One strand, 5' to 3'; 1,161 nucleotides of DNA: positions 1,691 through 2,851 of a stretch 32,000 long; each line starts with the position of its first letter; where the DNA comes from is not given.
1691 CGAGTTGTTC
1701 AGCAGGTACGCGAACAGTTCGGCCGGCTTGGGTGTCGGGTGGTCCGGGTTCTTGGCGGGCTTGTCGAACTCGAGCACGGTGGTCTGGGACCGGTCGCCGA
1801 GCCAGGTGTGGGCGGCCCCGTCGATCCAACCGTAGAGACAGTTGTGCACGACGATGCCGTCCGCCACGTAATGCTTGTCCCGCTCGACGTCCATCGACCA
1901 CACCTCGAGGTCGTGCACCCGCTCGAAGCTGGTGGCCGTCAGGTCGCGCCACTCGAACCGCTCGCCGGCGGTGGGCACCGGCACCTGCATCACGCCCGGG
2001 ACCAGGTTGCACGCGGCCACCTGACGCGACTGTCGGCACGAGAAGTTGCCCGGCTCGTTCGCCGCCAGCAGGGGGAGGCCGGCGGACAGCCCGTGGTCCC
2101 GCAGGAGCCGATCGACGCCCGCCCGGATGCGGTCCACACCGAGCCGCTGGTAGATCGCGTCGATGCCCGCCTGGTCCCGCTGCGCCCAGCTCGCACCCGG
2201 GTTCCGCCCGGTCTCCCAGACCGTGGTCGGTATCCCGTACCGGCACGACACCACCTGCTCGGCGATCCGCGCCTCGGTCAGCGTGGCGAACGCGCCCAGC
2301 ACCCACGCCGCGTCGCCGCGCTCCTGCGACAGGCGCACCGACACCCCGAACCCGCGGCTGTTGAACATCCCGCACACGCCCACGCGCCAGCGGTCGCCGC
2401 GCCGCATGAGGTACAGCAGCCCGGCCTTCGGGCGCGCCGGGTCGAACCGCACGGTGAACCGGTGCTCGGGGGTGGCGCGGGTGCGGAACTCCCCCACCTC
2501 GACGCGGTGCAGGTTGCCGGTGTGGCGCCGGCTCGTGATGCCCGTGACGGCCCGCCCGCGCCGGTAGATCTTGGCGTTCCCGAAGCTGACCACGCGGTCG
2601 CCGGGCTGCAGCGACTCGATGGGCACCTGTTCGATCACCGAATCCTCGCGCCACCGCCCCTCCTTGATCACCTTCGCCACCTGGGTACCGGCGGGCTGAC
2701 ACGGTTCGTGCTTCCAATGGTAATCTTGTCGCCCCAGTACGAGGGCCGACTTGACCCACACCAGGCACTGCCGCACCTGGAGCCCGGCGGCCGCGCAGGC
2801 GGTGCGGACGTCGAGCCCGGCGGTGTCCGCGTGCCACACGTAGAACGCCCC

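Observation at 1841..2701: Intein inserted in the catalytic core of a ParB-domain DNA methyltransferase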

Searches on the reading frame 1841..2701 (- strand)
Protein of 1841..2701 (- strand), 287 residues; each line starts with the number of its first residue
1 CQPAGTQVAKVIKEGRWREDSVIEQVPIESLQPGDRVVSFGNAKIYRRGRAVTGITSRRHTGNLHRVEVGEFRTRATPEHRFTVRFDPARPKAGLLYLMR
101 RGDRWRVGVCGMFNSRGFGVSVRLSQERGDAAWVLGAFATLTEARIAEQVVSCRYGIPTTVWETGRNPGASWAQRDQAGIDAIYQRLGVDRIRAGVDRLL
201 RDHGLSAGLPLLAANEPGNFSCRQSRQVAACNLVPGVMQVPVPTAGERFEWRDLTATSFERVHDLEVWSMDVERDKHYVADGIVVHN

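Call 4: search_protein_families(library=pfam, proteins=[window:1841-2701:-], max_evalue=1)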
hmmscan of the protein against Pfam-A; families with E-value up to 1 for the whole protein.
window:1841-2701:- (287 aa): 2 families
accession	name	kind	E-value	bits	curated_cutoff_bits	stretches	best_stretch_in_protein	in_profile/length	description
PF14890.11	Intein_splicing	-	0.0035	17.6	35.8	0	264-287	131-155/155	Intein splicing domain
PF14400.11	Transglut_i_TM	-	0.029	14.8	25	1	146-189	50-91/161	Inactive transglutaminase fused to 7 transmembrane helices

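Call 5: search_protein_families(library=ncbifam, proteins=[window:1841-2701:-], max_evalue=1)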
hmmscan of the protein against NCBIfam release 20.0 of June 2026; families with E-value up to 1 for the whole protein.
window:1841-2701:- (287 aa): 1 family
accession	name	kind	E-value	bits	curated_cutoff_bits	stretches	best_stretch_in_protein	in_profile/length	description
TIGR01443.1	intein_Cterm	domain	0.0015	18.8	15.6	1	264-287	4-23/24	intein C-terminal splicing region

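Call 6: search_solved_structures(query=window:1841-2701:-, max_evalue=10, show_alignments=3)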
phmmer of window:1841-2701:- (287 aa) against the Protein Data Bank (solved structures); distinct sequences matched with E-value up to 10: 0.

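Call 7: search_protein_families(library=phrogs, proteins=[window:1841-2701:-], max_evalue=0.1)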
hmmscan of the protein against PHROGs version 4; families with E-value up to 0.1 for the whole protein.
window:1841-2701:- (287 aa): 1 family
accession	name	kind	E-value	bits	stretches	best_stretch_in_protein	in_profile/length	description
phrog_36001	-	unknown function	0.0042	16.3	0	48-85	128-165/715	-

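Call 8: find_homologous_proteins(query=window:1841-2701:-, max_evalue=0.001)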
Query window:1841-2701:- (287 aa): 10 proteins with E <= 0.001 among 3406 candidates.
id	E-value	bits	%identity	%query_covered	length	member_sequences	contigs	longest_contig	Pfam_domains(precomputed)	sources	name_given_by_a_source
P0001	1.5e-133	463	77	98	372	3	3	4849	PF01555.25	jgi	-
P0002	1.5e-86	308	48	100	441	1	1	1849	PF14890.12,PF01555.25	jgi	jgi:hypothetical protein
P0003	2.6e-74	268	48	98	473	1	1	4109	PF14890.12,PF01555.25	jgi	jgi:hypothetical protein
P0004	2.0e-71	259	46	100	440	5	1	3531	PF01555.25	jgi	jgi:hypothetical protein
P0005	1.6e-70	256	45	100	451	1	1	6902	PF01555.25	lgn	-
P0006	6.3e-69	251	78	51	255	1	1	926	PF01555.25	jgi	jgi:hypothetical protein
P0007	2.1e-67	246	78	48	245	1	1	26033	PF01555.25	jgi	jgi:hypothetical protein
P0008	1.0e-65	240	88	44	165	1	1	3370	-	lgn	-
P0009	8.1e-55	204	48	78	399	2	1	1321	PF01555.25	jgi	-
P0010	3.9e-9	54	39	30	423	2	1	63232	PF01555.25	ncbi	-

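Call 26: search_dna_similar(query=window:1841-2701:-, collection=phages, mode=protein, max_rows=40, max_evalue=0.01, rows=spread)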
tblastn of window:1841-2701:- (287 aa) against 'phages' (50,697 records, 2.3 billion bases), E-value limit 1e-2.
Records with a match: 69; places in all: 69; records where one place covers at least 80% of the query: 28.
Best place of each record, by identity: <60% 69.
By first word of the organism name: Escherichia 26; Streptococcus 15; Bacillus 13; Campylobacter 4; Justusliebigvirus 3; Klebsiella 2; Vibrio 1; Salmonella 1; Phapecoctavirus 1; Enterobacteria 1; and 2 more.
By host as written in the record: Escherichia coli 9; - 7; Bacillus subtilis 6; Bacillus subtilis BEST7003 4; Campylobacter jejuni 4; Escherichia coli K-12 3; Escherichia coli K-12 MG1655 3; Escherichia sp. 3; and 27 more.
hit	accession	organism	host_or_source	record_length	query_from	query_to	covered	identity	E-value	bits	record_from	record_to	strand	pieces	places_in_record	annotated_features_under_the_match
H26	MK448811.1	Streptococcus phage Javan575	Streptococcus suis LS2N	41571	1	287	100%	37.7%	5e-54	194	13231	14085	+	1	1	adenine-specific methyltransferase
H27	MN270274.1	Streptococcus phage phi-SsuSH0918_comEC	Streptococcus suis SH0918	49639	1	287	100%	37.7%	1e-53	193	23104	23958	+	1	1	adenine-specific methyltransferase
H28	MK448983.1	Streptococcus phage Javan558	Streptococcus suis D12_PRJNA65469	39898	1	287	100%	37.7%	1e-53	193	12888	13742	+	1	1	adenine-specific methyltransferase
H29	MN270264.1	Streptococcus phage phi-SsuFJSM7_rum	Streptococcus suis FJSM7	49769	1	287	100%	37.7%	1e-53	193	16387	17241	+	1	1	adenine-specific methyltransferase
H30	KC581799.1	Streptococcus phage phiD12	-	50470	1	287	100%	37.7%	1e-53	193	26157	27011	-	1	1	DNA methylase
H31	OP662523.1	Streptococcus phage YS771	Streptococcus suis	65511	1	287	100%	37.7%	1e-53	193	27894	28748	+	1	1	hypothetical protein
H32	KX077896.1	Streptococcus phage phiJH1301-2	Streptococcus suis JH1301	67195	1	287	100%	37.7%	1e-53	193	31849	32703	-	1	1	adenine-specific methyltransferase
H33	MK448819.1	Streptococcus phage Javan599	Streptococcus suis YS49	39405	1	287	100%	37.7%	1e-53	193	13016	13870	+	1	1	adenine-specific methyltransferase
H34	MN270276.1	Streptococcus phage phi-SsuSSJ28_rum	Streptococcus suis SSJ28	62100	1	287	100%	37.7%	1e-53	193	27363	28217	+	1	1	adenine-specific methyltransferase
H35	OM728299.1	Bacillus phage vB_BsuM-Goe19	Bacillus subtilis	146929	1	287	100%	30.0%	2e-27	117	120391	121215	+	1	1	rep: ATP-dependent DNA helicase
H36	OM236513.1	Bacillus phage SP82G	Bacillus subtilis BEST7003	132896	1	287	100%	29.7%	3e-27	116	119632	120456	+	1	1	ATP-dependent DNA helicase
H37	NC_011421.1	Bacillus phage SPO1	Bacillus subtilis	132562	1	287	100%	29.6%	2e-28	120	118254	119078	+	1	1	34.33: DNA helicase (x2) | 34.33: intein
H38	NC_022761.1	Bacillus phage CampHawk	Bacillus subtilis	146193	1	287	100%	29.6%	4e-28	119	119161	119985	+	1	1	DNA helicase (x2) | intein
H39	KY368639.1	Bacillus phage vB_BsuM-Goe2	Bacillus subtilis Goe2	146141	1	287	100%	29.5%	6e-27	115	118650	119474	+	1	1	intein-containing UvrD-like helicase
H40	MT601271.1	Bacillus phage vB_BsuM-Goe10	Bacillus subtilis Delta6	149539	1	287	100%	29.3%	6e-29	121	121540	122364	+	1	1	putative UvrD-like helicase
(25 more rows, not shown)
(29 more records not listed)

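Call 27: predict_structure(alignment_id=A1)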
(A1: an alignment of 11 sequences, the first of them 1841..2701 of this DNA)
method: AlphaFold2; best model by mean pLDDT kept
length: 287 residues; sequences in the alignment: 11
mean_pLDDT: 81.6   pTM: 0.78
mean pLDDT of the five models: 81.6, 73.0, 72.4, 54.9, 46.9
residues with pLDDT >= 90: 83; 70-90: 159; 50-70: 31; < 50: 14
segments of 3 or more residues with pLDDT < 50: 162-169, 171-173
pLDDT, mean of each block of 10 residues (from residue 1): 90 79 90 89 73 92 89 86 81 87 89 68 80 90 91 89 46 61 86 94 85 67 59 85 80 89 91 80 82
secondary structure, 60 per line:
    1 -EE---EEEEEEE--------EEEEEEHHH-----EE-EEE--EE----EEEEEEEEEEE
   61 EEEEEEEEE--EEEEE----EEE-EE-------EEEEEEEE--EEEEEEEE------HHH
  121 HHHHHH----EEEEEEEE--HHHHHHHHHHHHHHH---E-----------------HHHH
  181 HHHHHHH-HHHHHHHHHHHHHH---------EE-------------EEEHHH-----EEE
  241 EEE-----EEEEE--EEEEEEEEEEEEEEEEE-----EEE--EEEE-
elements in order: E7-13 E22-27 E39-41 E50-69 E72-76 E81-83 E94-101 E104-111 H118-126 E131-138 H141-155 H177-187 H189-202 E227-229 E238-243 E249-253 E256-272 E278-280 E283-286

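Call 30: search_protein_representatives(protein=window:1841-2701:-)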
Query: 287 residues. Proteins with E-value up to 0.001 (for the whole library): 1459; up to 1e-10: 1040; up to 1e-30: 108. The best 150 are listed.
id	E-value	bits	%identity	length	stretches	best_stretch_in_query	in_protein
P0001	4.9e-134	462.6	81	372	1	8-287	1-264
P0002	4.9e-87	308.3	50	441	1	5-287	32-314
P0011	3.5e-78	279.3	52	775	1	1-287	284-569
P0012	2.1e-76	273.4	49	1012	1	1-287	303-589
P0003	8.3e-75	268.2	49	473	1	9-287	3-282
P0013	2.2e-68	247.1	45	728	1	1-287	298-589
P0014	2.3e-68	247.1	44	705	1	1-287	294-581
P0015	8.2e-67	241.9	35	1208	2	15-287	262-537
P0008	3.2e-66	240.0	88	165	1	23-147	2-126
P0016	1.1e-65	238.3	45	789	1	1-287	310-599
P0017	9.6e-60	218.8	36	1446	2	25-287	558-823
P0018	1.2e-58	215.2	36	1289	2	23-287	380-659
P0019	2.3e-58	214.2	37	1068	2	23-287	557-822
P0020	3.2e-58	213.7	36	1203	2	1-287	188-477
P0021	5.4e-57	209.7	36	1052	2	26-287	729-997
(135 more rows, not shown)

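Call 31: fold_search(model_id=the predicted structure, library=pdb)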
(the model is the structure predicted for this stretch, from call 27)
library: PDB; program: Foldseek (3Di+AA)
matches with E <= 10: 192; with E <= 0.001: 6
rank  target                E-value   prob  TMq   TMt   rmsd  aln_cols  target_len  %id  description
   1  1gpp                  4.3e-05  1.00  0.40  0.51  10.9       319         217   10  Crystal structure of the S.cerevisiae Homing Endonuclease PI-SceI Domain I (released 2002-09-19)
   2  6y75_A                7.9e-05  1.00  0.38  0.68   7.5       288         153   12  BIL2 domain from T.thermophila BUBL1 locus (C1A-N143A) (released 2021-02-03)
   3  6y75_B                1.6e-04  1.00  0.37  0.68   7.9       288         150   12  BIL2 domain from T.thermophila BUBL1 locus (C1A-N143A) (released 2021-02-03)
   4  6tmm_BBB              2.4e-04  1.00  0.39  0.68   5.8       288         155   11  BIL2 domain from T.thermophila BUBL1 locus (C1A-N143A) (released 2020-12-16)
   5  1at0                  6.8e-04  1.00  0.39  0.74   7.2       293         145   10  17-kDA fragment of hedgehog C-terminal autoprocessing domain (released 1997-11-12)
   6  6rpq                  7.2e-04  1.00  0.38  0.43   7.2       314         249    9  Crystal structure of PhoCDC21-1 intein (released 2019-08-14)
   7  6tmm_AAA              1.0e-03  1.00  0.40  0.69   5.5       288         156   10  BIL2 domain from T.thermophila BUBL1 locus (C1A-N143A) (released 2020-12-16)
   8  6mwy_A                1.2e-03  1.00  0.37  0.71   9.3       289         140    9  The Prp8 intein of Cryptococcus gattii (released 2019-11-06)
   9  4o1r                  1.3e-03  1.00  0.37  0.71   6.8       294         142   14  Crystal structure of NpuDnaB intein (released 2014-03-19)
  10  3ifj_A                2.4e-03  1.00  0.39  0.76   3.7       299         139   11  Crystal structure of Mtu recA intein, splicing domain (released 2009-10-06)
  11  2imz_A                2.6e-03  1.00  0.36  0.67   7.1       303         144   12  Crystal structure of Mtu recA intein splicing domain (released 2007-05-01)
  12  6mx6_A                2.6e-03  1.00  0.34  0.65  10.4       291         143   10  The Prp8 intein of Cryptococcus neoformans (released 2019-10-23)
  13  3igd                  2.7e-03  1.00  0.39  0.76   3.6       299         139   11  Crystal structure of Mtu recA intein, splicing domain (released 2009-10-06)
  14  5i0a                  3.0e-03  1.00  0.38  0.74   3.7       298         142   11  RecA mini intein in complex with cisplatin (released 2016-09-21)
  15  2lwy_MODEL_1_A        3.6e-03  1.00  0.41  0.82   5.5       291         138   11  Solution Structure of Bacterial Intein-Like domain from Clostridium thermocellum (released 2013-05-08)
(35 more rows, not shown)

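Call 59: get_annotated_region(hit=H37, flank=1500)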
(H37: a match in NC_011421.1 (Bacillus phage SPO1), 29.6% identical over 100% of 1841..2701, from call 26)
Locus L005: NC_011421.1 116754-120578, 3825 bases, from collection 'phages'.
description: Bacillus phage SPO1, complete genome.
organism: Bacillus phage SPO1 (NCBI taxid 2884427)
taxonomy: Viruses; Duplodnaviria; Heunggongvirae; Uroviricota; Caudoviricetes; Herelleviridae; Spounavirinae; Okubovirus; Okubovirus SPO1
host: Bacillus subtilis; source: soil; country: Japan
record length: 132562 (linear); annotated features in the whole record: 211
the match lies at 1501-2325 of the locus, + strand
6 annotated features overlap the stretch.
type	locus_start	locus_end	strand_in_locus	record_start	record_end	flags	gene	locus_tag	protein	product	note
CDS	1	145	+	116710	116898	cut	34.31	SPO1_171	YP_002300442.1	gp34.31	-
CDS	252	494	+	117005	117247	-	34.32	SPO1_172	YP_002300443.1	gp34.32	-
CDS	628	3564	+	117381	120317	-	34.33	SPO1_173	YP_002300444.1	DNA helicase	gene has an apparent intein, predicted to remove 275 aa from the primary translation product, starting with aa 292; ...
mat_peptide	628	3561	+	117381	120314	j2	34.33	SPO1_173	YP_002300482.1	DNA helicase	-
mat_peptide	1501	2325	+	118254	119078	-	34.33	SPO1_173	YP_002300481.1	intein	-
CDS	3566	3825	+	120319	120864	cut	34.34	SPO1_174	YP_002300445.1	gp34.34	-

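Call 95: search_protein_families(library=pfam, alignment_id=A5, max_evalue=0.00001)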
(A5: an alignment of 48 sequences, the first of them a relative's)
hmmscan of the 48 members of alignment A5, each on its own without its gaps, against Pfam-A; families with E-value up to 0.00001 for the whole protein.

A. member 1, P0011 (775 aa): 2 families
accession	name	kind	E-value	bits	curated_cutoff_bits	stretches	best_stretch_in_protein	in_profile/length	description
PF01555.25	N6_N4_Mtase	-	8.4e-23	81.9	26.7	1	645-724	133-220/221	DNA methylase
PF14890.11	Intein_splicing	-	5e-06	26.9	35.8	0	311-569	11-155/155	Intein splicing domain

B. families by the number of members that match (of 48 scanned): 15 families
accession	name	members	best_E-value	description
PF00580.27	UvrD-helicase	33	7.1e-56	UvrD/REP helicase N-terminal domain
PF13245.12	AAA_19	28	2.3e-16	AAA domain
PF14890.11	Intein_splicing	24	2.1e-22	Intein splicing domain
PF13361.12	UvrD_C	20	1.4e-65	UvrD-like helicase C-terminal domain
PF13538.12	UvrD_C_2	20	3e-10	UvrD-like helicase C-terminal domain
PF13604.12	AAA_30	11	4.8e-10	AAA domain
PF01555.25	N6_N4_Mtase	7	8.4e-23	DNA methylase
PF01443.25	Viral_helicase1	6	1.3e-09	Viral superfamily 1 RNA helicase core domain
PF13086.12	AAA_11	2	3.2e-06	AAA domain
PF14528.11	LAGLIDADG_3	1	2.3e-14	LAGLIDADG-like domain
PF13403.11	Hint_2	1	1.8e-09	Hint domain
PF04480.18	DUF559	1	6.5e-08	Protein of unknown function (DUF559)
PF13392.12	HNH_3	1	9.9e-07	HNH endonuclease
PF07591.16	PT-HINT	1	1.5e-06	Pretoxin HINT domain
PF13401.12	AAA_22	1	2e-06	AAA domain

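Call 108: find_encoding_contigs(protein=P0010, flank=3000, max_places=2)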
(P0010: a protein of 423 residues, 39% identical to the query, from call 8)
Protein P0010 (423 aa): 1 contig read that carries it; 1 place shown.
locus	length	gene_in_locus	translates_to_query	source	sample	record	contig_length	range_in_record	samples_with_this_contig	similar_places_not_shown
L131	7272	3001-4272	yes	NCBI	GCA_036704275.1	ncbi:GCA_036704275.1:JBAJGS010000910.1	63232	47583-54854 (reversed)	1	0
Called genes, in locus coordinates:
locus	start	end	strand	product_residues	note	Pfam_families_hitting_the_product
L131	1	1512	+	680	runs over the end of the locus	PF03796:DnaB_C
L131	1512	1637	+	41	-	-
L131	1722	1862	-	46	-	-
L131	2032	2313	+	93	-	-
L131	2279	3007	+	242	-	PF12728:HTH_17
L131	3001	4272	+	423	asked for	PF01555:N6_N4_Mtase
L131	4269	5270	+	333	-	-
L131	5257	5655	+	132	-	-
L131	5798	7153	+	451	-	PF05876:GpA_ATPase, PF20454:GpA_nuclease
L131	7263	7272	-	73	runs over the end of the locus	-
